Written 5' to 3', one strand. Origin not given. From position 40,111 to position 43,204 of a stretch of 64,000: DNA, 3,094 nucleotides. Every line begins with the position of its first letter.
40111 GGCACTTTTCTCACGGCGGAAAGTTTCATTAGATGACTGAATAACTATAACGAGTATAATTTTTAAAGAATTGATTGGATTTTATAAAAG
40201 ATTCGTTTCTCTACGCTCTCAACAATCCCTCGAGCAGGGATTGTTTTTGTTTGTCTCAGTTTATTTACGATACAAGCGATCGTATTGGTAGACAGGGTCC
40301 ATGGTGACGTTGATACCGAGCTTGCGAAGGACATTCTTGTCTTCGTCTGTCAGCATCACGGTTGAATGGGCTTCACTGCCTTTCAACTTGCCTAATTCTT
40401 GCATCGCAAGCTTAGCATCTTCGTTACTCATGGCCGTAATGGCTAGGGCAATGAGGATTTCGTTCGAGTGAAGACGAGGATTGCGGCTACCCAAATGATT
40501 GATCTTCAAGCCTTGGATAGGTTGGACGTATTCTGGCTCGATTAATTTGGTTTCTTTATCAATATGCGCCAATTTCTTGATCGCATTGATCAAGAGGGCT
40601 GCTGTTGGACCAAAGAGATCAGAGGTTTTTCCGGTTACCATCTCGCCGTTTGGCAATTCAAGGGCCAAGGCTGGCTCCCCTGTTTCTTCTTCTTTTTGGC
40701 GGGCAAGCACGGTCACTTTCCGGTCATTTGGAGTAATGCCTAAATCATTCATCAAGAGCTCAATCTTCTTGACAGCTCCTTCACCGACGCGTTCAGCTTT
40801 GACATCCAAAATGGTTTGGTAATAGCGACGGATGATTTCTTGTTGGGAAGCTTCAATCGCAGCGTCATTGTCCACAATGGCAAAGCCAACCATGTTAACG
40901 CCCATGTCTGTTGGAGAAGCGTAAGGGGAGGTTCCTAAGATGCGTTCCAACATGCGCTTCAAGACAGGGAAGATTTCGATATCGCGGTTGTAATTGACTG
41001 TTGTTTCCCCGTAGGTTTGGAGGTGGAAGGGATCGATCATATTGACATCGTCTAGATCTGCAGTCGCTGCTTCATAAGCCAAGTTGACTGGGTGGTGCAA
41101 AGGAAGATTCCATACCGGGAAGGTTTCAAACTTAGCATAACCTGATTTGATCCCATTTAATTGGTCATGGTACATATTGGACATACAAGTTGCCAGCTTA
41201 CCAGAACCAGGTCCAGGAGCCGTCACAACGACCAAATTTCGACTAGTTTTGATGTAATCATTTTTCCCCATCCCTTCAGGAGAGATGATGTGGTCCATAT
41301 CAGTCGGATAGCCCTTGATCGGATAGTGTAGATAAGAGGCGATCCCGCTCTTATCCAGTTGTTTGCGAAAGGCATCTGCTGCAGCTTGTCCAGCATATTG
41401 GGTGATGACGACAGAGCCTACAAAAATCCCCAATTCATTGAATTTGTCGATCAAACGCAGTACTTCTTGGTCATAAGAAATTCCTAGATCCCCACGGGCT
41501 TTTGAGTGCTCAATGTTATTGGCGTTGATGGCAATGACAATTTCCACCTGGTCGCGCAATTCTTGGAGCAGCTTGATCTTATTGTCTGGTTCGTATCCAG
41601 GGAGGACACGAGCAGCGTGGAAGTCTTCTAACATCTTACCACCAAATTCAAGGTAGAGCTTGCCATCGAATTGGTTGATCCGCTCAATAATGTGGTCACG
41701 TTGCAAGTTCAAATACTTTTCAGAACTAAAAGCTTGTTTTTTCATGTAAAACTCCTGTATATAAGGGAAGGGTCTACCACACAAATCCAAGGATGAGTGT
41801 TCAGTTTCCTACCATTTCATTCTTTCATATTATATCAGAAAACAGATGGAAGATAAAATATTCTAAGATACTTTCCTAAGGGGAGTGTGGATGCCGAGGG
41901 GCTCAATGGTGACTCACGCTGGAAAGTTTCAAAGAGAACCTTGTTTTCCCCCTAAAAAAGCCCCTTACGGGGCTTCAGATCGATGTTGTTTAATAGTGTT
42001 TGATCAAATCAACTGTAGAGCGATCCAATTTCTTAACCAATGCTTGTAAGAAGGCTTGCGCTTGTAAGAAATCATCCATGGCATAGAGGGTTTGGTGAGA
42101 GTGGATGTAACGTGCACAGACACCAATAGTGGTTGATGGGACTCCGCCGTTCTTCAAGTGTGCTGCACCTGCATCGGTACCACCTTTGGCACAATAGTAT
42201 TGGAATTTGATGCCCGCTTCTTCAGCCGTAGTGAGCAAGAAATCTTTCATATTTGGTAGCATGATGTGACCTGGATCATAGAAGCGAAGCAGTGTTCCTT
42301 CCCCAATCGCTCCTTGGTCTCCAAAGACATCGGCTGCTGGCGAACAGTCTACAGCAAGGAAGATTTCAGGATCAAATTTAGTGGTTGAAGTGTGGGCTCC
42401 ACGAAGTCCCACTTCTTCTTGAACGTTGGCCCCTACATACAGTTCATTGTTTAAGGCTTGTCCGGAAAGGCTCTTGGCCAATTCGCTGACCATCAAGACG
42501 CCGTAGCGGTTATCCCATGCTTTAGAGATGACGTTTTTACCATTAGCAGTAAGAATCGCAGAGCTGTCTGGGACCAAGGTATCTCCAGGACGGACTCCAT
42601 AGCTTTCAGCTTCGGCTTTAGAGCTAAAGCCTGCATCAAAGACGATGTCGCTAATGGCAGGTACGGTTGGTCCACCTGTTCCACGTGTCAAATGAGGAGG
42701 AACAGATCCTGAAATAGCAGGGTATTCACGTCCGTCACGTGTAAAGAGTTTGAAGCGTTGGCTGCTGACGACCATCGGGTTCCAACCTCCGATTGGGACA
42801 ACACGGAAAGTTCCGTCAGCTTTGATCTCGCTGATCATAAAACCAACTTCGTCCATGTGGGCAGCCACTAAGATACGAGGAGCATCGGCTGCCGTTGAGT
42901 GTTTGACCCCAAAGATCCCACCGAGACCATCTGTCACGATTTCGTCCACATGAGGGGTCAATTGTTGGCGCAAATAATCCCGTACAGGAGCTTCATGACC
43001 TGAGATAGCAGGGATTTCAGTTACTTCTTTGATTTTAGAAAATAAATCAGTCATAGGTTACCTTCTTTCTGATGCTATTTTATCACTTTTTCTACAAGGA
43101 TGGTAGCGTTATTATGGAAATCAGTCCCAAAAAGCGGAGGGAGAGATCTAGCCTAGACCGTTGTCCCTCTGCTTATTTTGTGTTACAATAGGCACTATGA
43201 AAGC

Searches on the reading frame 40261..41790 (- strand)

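Call 81: search_protein_families(library=pfam, proteins=[window:40261-41790:-], max_evalue=0.00001)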
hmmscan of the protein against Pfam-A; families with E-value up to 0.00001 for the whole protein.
window:40261-41790:- (509 aa): 2 families
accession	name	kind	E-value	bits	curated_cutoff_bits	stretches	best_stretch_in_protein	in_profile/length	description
PF08903.17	DUF1846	-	1.3e-169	563.7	27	1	20-350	2-332/333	Domain of unknown function DUF1846, N-terminal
PF20921.3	DUF1846_C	-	4.4e-62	208.8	27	1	355-507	1-153/153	Domain of unknown function DUF1846, C-terminal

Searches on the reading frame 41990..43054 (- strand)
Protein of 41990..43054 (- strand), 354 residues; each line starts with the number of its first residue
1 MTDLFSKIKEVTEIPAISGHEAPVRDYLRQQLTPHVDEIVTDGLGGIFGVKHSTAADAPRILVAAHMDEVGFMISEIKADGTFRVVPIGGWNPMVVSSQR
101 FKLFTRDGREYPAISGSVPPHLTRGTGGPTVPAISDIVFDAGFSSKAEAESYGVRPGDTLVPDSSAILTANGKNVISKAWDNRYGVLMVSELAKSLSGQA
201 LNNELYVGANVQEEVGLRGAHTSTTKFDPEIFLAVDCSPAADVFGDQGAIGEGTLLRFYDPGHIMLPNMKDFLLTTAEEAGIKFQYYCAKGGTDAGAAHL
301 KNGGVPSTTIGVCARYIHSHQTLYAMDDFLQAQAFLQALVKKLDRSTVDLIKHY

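Call 81: search_protein_families(library=pfam, proteins=[window:41990-43054:-], max_evalue=0.00001)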
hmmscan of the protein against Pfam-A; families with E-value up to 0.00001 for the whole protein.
window:41990-43054:- (354 aa): 1 family
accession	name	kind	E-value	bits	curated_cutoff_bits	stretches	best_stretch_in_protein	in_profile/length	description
PF05343.19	Peptidase_M42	-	4.7e-94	315.2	23.2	1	45-333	1-290/292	M42 glutamyl aminopeptidase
